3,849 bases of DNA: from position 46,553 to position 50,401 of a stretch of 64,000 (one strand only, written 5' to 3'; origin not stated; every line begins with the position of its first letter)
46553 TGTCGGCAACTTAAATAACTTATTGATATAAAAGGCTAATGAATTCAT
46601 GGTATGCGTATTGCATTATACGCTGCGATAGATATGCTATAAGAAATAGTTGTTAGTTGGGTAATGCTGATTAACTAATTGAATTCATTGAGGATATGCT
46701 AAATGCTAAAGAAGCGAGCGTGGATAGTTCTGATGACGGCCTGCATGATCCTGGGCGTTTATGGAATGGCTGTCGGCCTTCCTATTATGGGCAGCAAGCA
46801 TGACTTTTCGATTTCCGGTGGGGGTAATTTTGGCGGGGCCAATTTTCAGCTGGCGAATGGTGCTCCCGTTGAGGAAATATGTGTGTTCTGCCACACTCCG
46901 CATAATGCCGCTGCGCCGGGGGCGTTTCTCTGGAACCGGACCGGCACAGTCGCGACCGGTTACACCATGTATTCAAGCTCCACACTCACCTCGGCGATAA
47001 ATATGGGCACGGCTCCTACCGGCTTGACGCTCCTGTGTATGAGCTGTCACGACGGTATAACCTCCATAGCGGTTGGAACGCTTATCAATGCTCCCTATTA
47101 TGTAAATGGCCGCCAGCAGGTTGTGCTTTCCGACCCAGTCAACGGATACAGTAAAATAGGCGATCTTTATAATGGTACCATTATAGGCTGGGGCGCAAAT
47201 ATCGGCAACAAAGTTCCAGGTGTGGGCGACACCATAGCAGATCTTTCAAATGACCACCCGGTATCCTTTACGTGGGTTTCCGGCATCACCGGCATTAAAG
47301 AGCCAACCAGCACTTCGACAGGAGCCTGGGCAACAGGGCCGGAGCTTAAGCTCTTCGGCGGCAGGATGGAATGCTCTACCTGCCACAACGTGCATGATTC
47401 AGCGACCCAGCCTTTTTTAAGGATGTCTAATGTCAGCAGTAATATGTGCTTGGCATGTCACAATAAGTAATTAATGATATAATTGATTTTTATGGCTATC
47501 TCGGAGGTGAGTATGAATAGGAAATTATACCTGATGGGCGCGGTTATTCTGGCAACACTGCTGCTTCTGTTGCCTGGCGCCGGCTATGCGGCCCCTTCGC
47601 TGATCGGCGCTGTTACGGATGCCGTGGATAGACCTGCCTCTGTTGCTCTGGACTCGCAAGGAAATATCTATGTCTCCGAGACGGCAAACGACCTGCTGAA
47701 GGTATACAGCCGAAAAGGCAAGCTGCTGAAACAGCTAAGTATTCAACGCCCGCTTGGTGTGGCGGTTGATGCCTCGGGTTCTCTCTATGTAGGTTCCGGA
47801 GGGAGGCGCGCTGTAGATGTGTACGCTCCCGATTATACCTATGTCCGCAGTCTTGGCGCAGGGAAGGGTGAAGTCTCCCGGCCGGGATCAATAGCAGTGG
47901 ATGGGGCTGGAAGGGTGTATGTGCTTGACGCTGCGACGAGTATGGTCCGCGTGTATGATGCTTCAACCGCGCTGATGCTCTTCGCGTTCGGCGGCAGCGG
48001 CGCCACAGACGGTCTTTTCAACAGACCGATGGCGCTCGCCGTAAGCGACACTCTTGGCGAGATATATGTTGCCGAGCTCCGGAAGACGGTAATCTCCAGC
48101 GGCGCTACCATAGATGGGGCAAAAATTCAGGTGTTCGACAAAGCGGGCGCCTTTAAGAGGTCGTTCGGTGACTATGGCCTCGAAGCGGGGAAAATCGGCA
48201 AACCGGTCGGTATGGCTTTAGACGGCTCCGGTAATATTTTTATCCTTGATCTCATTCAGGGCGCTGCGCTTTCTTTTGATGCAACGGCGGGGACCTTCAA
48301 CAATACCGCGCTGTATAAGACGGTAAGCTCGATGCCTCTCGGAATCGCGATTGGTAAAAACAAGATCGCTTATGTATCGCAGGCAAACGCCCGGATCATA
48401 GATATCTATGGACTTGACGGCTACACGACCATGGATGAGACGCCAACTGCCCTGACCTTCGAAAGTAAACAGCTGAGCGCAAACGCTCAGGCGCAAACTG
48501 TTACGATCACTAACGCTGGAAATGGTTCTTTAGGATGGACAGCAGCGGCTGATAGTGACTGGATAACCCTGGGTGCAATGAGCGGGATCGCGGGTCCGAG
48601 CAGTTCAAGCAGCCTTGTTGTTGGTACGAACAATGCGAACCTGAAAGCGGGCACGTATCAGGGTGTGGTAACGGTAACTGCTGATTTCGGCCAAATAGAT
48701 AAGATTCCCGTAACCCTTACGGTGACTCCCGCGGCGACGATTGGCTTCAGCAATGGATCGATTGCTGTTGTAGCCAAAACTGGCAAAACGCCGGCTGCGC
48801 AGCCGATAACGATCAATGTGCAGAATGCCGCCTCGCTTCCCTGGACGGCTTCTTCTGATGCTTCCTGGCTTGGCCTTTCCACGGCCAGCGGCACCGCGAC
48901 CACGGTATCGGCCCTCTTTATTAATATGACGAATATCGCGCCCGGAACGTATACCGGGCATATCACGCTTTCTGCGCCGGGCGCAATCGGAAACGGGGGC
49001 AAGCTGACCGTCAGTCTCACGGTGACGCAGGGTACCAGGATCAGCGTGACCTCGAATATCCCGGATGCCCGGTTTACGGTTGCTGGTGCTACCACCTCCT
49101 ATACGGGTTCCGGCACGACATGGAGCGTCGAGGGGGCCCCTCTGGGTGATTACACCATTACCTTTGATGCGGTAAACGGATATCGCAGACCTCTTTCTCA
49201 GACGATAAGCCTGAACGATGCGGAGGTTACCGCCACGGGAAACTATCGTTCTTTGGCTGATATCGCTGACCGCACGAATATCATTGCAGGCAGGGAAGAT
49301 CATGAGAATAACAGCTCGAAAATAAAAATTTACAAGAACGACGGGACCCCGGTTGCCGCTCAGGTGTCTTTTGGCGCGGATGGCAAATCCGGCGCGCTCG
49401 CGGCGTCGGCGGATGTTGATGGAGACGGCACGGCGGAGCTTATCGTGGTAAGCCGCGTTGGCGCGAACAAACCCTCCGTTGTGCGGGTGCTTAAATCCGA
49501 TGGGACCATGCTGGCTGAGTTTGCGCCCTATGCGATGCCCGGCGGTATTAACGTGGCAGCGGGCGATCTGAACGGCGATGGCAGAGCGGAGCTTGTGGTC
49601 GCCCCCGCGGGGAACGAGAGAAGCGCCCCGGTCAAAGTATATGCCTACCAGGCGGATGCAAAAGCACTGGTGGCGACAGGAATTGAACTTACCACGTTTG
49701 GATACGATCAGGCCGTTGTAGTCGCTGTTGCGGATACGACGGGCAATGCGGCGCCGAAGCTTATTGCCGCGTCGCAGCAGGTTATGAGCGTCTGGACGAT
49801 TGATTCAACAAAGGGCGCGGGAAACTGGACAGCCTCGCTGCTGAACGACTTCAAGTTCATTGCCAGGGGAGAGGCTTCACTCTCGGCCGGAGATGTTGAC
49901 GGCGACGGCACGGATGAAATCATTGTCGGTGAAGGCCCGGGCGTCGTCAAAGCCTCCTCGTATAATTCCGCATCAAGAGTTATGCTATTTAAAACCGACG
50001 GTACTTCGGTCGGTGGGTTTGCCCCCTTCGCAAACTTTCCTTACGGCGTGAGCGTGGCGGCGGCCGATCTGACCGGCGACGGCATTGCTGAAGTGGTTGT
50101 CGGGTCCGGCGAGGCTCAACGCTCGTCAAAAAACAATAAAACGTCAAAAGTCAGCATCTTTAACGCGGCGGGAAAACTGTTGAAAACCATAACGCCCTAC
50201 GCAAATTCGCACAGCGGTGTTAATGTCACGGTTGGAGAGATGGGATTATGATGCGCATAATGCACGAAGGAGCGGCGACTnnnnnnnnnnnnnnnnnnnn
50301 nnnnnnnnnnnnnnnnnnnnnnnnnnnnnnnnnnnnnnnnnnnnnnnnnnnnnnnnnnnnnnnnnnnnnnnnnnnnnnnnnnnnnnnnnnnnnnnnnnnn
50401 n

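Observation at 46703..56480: Locus 2: tetrahaem cyt c – 912-aa NHL/FG-GAP protein – ~17-haem cytochrome – 1324-aa mega-cytochrome, translationally coupled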

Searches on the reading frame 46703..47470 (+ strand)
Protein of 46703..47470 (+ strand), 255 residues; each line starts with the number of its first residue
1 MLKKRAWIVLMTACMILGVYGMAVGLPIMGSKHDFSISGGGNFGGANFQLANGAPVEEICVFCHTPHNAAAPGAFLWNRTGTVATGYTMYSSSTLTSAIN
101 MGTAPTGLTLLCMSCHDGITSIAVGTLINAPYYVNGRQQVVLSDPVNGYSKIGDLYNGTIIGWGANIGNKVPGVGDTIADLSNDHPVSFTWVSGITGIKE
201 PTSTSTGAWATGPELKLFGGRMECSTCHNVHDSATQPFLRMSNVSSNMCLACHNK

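Call 6: search_protein_families(library=pfam, proteins=[window:46703-47470:+], max_evalue=0.01)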
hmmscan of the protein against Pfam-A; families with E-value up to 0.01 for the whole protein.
window:46703-47470:+ (255 aa): 4 families
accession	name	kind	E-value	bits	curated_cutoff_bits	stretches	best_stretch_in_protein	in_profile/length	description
PF09699.15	Paired_CXXCH_1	-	1.7e-11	44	20.6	1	223-255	8-38/41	Doubled CXXCH motif (Paired_CXXCH_1)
PF14522.11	Cytochrome_C7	-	3.3e-06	27.3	24.8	1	221-255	13-50/67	Cytochrome c7 and related cytochrome c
PF14537.11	Cytochrom_c3_2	-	6e-06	27.1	25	1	219-254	55-79/79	Cytochrome c3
PF22113.1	Mtrc-MtrF_II-IV_dom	-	0.00019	21.5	30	0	48-127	72-138/176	Outer membrane cytochrome MtrC/MtrF-like, domains II/IV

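Call 7: search_protein_families(library=ncbifam, proteins=[window:46703-47470:+], max_evalue=0.01)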
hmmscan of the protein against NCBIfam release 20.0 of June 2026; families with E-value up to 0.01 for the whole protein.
window:46703-47470:+ (255 aa): 5 families
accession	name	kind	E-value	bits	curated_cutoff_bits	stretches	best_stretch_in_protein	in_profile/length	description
TIGR01905.1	paired_CXXCH_1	subfamily_domain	4e-10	39.4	25.2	1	223-254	8-37/41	doubled CXXCH domain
TIGR03508.1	decahem_SO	subfamily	9.5e-10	38.4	192.2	1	219-254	141-175/258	DmsE family decaheme c-type cytochrome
NF041028.1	decahem_GSU2203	exception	1.6e-07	30.9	325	1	220-254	173-208/317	GSU2203 family decaheme c-type cytochrome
TIGR03153.1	cytochr_NrfH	equivalog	2.9e-05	24.1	134.2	0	59-122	54-115/138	cytochrome c nitrite reductase small subunit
TIGR03507.1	decahem_SO1788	subfamily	0.0042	15.6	209.3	0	223-254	271-303/672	OmcA/MtrC family decaheme c-type cytochrome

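Call 8: search_solved_structures(query=window:46703-47470:+, max_evalue=10, show_alignments=2)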
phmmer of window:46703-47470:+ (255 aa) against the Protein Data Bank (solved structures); distinct sequences matched with E-value up to 10: 6.
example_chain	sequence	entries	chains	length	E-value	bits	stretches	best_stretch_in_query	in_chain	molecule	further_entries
7tfs_A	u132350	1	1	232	1.9e-28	103.1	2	16-129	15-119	Cytochrome c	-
9yuq_N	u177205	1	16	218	2.6e-21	79.7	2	9-132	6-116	Putative multiheme cytochrome c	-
8j5j_A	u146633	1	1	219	0.6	12.9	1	56-165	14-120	Spike protein S1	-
6yla_E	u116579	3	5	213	1.1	12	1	53-173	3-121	Spike glycoprotein | Spike protein S1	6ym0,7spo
9jr5_E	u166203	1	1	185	1.4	11.8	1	59-173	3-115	Spike glycoprotein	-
6r2q_A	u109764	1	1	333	4.5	10.1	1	220-253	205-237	Cystathionine beta-synthase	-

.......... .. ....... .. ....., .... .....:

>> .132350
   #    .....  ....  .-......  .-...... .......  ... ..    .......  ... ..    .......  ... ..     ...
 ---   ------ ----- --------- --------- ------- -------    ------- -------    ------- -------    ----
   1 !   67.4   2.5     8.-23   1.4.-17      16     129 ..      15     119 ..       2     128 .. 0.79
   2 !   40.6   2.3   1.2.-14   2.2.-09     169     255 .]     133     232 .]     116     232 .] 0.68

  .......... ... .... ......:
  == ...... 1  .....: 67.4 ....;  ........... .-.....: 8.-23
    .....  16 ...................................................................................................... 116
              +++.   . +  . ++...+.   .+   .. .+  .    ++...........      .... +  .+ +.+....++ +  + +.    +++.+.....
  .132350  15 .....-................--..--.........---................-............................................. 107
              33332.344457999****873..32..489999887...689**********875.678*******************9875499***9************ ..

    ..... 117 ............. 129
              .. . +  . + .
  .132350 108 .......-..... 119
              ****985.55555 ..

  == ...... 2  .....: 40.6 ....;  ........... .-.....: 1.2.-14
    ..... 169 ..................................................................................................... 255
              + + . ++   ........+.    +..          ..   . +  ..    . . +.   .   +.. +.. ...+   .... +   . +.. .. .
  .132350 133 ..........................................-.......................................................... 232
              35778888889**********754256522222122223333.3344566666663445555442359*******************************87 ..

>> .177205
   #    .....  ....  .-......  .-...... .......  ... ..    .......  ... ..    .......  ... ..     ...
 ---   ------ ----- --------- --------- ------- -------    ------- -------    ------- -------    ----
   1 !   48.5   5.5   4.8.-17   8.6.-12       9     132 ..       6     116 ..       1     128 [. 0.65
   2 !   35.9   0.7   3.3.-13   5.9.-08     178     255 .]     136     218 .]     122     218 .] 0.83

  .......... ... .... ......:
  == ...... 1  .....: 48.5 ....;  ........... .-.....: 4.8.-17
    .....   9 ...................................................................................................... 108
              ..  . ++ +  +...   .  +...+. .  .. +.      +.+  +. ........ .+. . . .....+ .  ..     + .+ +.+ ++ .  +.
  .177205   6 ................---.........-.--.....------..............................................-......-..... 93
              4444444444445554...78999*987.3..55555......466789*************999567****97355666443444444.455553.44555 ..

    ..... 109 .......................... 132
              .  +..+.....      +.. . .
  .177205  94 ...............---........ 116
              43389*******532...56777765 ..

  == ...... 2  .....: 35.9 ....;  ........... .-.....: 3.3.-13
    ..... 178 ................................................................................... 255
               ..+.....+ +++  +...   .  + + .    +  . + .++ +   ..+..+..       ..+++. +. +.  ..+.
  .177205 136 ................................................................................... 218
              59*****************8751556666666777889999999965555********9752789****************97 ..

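Call 23: find_homologous_proteins(query=window:46703-47470:+, max_evalue=0.00001)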
Query window:46703-47470:+ (255 aa): 1069 proteins with E <= 0.00001 among 1460 candidates; the best 120 are listed.
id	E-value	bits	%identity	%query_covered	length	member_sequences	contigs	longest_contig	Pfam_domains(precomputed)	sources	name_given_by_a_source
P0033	2.5e-171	586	100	100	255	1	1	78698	PF09699.16,PF14537.12,PF14522.12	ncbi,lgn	-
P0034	1.3e-106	374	68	100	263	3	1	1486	PF09699.16,PF14537.12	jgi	jgi:predicted CXXCH cytochrome family protein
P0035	8.1e-101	355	65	100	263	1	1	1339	PF09699.16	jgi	jgi:predicted CXXCH cytochrome family protein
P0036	1.7e-100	354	65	100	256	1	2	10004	PF09699.16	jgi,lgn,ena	-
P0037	1.2e-99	351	66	100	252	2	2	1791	PF09699.16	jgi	jgi:predicted CXXCH cytochrome family protein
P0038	2.5e-95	337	64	100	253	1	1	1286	PF09699.16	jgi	jgi:predicted CXXCH cytochrome family protein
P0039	7.7e-95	336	64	100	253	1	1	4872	PF09699.16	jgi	-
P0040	6.1e-92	326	61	100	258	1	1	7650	PF09699.16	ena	-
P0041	6.7e-91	323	62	100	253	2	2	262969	PF09699.16,PF14537.12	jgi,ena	-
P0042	1.6e-87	312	59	100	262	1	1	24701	PF09699.16,PF14537.12,PF14522.12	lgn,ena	-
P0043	8.7e-79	283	58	97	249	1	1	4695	PF09699.16,PF14522.12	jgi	jgi:predicted CXXCH cytochrome family protein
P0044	4.0e-76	274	55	100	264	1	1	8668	PF09699.16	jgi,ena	-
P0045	7.4e-76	273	58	97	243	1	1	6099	PF09699.16,PF14522.12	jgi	jgi:predicted CXXCH cytochrome family protein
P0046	4.0e-75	271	55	100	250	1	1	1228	PF09699.16,PF14522.12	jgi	jgi:predicted CXXCH cytochrome family protein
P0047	3.2e-73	265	53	100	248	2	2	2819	PF09699.16,PF14522.12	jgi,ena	-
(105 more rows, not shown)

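Call 25: find_related_loci(query=A1, collection=genome_contigs, flank=10000)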
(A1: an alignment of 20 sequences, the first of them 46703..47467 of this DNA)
Query A1 (255 aa) in genome_contigs; peptide patterns used: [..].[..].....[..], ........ (x = any residue, [..] = any of these).
600 stretches matched a pattern (row limit reached: there are more); 588 encode a relative of the query (tblastn E <= 1e-3); the best 80 are kept; 80 distinct loci.
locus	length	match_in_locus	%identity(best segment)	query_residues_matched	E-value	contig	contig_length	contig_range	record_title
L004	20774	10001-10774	44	3-255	1e-52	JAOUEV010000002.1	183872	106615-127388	MAG: Nitrospirota bacterium isolate 4_1_July_SF_Bin20 4_1_July_SF_Bin20_scaffold_18_c1, whole genome shotgun sequence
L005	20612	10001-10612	43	28-255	3e-47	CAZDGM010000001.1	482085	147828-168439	MAG TPA_asm: uncultured Thermodesulfobacteriota bacterium isolate binchicken_co30_4 genome assembly, contig: NODE_10_len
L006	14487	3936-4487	38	21-255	7e-35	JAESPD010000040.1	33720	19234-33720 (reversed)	MAG: gamma proteobacterium endosymbiont of Lamellibrachia anaximandri isolate Palinuro 2 40, whole genome shotgun sequen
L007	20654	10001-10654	35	1-255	1e-34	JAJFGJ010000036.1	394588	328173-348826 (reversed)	MAG: Kiloniellaceae bacterium isolate OFTM138 OFTM138_35, whole genome shotgun sequence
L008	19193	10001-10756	35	3-255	4e-34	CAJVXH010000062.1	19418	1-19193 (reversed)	TPA_asm: uncultured bacterium isolate DRR093004_bin.59_MetaBAT_v2.12.1_MAG genome assembly, contig: NODE_1650_length_194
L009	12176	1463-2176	30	15-254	1e-33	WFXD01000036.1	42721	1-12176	MAG: Gammaproteobacteria bacterium isolate S141_33 k151_184183, whole genome shotgun sequence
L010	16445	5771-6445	34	2-255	3e-33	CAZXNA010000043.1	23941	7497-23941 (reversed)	MAG TPA_asm: uncultured Thermoanaerobaculia bacterium isolate binchicken_co64_62 genome assembly, contig: NODE_1416_leng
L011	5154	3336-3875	39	56-255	3e-33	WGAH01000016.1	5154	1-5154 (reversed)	MAG: Deltaproteobacteria bacterium isolate S143_5 k151_111882, whole genome shotgun sequence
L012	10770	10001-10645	37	2-255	5e-33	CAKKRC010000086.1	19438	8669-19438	Nitrospiria bacterium isolate Hainich-H41-bin277-1 genome assembly, contig: H41-bin277_1_Hain_H41_02um_R3_1984_length_19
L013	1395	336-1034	34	8-255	1e-33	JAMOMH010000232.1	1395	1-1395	MAG: Sedimenticola sp. isolate 4281-140_maxbin2_scaf2bin.136 4281-140_scaffold_54958_c1, whole genome shotgun sequence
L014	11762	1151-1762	33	5-255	5e-32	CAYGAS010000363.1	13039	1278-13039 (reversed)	MAG TPA_asm: uncultured Nitrospiraceae bacterium isolate ERP108616_co1_40 genome assembly, contig: k119_65285, whole gen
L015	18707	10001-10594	35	28-255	5e-33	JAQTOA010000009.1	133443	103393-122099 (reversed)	MAG: Sterolibacterium sp. isolate STA_77 NODE_276_length_133443_cov_9.371688_Sandtown_A, whole genome shotgun sequence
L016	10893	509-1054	40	57-255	1e-31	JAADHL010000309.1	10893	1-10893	MAG: Deltaproteobacteria bacterium isolate M_MetaBat.191 contig-127_26050, whole genome shotgun sequence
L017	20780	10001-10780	35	28-255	1e-31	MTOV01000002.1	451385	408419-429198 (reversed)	MAG: Nitrospirae bacterium JdFR-86 JGI24020J35080_1000004, whole genome shotgun sequence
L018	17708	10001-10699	34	1-255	1e-31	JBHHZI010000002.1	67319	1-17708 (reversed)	MAG: Acidobacteriota bacterium isolate Maj_1_bin.40 NODE_85_length_67319_cov_7.049269, whole genome shotgun sequence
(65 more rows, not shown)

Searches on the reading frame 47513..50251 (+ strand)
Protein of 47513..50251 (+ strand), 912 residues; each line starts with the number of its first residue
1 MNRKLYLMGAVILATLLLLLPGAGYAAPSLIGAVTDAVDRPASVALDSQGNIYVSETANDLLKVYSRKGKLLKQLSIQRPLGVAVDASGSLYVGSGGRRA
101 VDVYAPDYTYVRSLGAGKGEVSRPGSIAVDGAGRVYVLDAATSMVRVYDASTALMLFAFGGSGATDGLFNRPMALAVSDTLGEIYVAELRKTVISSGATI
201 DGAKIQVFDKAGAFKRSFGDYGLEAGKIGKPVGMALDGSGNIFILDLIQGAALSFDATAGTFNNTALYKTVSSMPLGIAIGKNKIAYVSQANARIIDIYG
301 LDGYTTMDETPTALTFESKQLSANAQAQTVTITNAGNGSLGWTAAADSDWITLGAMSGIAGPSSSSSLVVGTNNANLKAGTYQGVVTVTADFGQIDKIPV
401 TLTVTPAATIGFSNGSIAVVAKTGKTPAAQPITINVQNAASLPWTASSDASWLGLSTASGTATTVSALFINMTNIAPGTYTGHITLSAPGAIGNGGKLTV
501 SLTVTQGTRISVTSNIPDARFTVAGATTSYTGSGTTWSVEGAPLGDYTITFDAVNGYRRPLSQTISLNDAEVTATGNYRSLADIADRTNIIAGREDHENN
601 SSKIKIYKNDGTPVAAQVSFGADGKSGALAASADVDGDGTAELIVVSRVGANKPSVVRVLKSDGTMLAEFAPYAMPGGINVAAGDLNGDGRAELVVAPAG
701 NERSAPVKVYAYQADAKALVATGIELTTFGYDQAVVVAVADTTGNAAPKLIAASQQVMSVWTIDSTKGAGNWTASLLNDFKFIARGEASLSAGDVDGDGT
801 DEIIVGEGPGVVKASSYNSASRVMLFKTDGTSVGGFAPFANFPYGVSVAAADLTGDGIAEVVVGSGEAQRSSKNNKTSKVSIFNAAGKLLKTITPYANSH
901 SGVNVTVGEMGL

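Call 6: search_protein_families(library=pfam, proteins=[window:47513-50251:+], max_evalue=0.01)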
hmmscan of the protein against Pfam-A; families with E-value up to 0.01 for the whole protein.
window:47513-50251:+ (912 aa): 13 families
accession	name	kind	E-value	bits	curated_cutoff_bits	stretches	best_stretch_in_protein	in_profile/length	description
PF01839.29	FG-GAP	-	5.8e-21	74.4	22.1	3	845-882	2-36/37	FG-GAP repeat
PF13517.12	FG-GAP_3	-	1.7e-19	70.6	26.9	4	634-696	1-61/61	FG-GAP-like repeat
PF01436.27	NHL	-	2.7e-14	52.8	20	0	40-65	3-28/28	NHL repeat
PF19190.6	BACON_2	-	3e-13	49.9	25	2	310-390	5-83/94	Viral BACON domain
PF06739.17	SBBP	-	3.2e-08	33.8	20.5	0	32-54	7-28/38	Beta-propeller repeat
PF22076.2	Cep192_D6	-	5.3e-05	23.8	35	1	310-402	7-100/101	Cep192 domain 6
PF14783.12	BBS2_Mid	-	0.00015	22.3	27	0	365-423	12-68/108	Ciliary BBSome complex subunit 2, middle region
PF13004.13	BACON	-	0.00068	20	25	0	443-506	2-60/61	Putative binding domain, N-terminal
PF17170.10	DUF5128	-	0.0027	17.4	22.9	0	205-267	66-129/321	6-bladed beta-propeller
PF14779.12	BBS1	-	0.0028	17.6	27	0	680-733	18-74/254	Ciliary BBSome complex subunit 1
PF21348.3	RGL11_C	-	0.0029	16.9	27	0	757-807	214-255/490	Rhamnogalacturonan lyase family 11, C-terminal domain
PF08450.18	SGL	-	0.0068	16.5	26.3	0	39-76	184-221/246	SMP-30/Gluconolactonase/LRE-like region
PF25292.1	Beta-prop_CGLA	-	0.0089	16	26.8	0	790-813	34-57/316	Lambda-carrageenase beta-propeller domain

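Call 7: search_protein_families(library=ncbifam, proteins=[window:47513-50251:+], max_evalue=0.01)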
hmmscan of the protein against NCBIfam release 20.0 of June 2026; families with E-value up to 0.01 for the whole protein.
window:47513-50251:+ (912 aa): 2 families
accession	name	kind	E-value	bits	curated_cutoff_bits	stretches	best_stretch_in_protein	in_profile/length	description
NF035926.1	scyF_NHL_VPEP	equivalog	8.4e-24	84.4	350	1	87-257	112-275/376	scytonemin biosynthesis PEP-CTERM protein ScyF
NF040734.1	CC-COOH_SaoC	equivalog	0.0033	17.2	80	0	625-665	45-85/148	Cys-Cys-COOH (seleno)protein SaoC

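Call 71: list_cluster_members(proteins=[P0001, P0033, P0294, window:47513-50248:+, window:56562-58031:+])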
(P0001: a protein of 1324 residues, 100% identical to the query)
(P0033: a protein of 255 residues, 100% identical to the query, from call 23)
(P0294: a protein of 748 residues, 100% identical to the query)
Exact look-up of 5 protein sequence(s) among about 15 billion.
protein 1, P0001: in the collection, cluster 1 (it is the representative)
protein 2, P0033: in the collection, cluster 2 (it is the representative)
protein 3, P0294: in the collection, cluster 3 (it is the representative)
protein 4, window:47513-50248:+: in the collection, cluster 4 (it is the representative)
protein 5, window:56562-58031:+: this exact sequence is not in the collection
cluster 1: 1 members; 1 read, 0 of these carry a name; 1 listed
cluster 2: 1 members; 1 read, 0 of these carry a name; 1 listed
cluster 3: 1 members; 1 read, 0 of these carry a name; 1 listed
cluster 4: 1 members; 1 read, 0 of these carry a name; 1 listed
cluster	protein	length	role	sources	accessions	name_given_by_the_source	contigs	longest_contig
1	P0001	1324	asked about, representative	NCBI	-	-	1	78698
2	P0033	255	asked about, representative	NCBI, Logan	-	-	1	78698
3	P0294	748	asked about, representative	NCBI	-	-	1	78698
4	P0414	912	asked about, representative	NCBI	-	-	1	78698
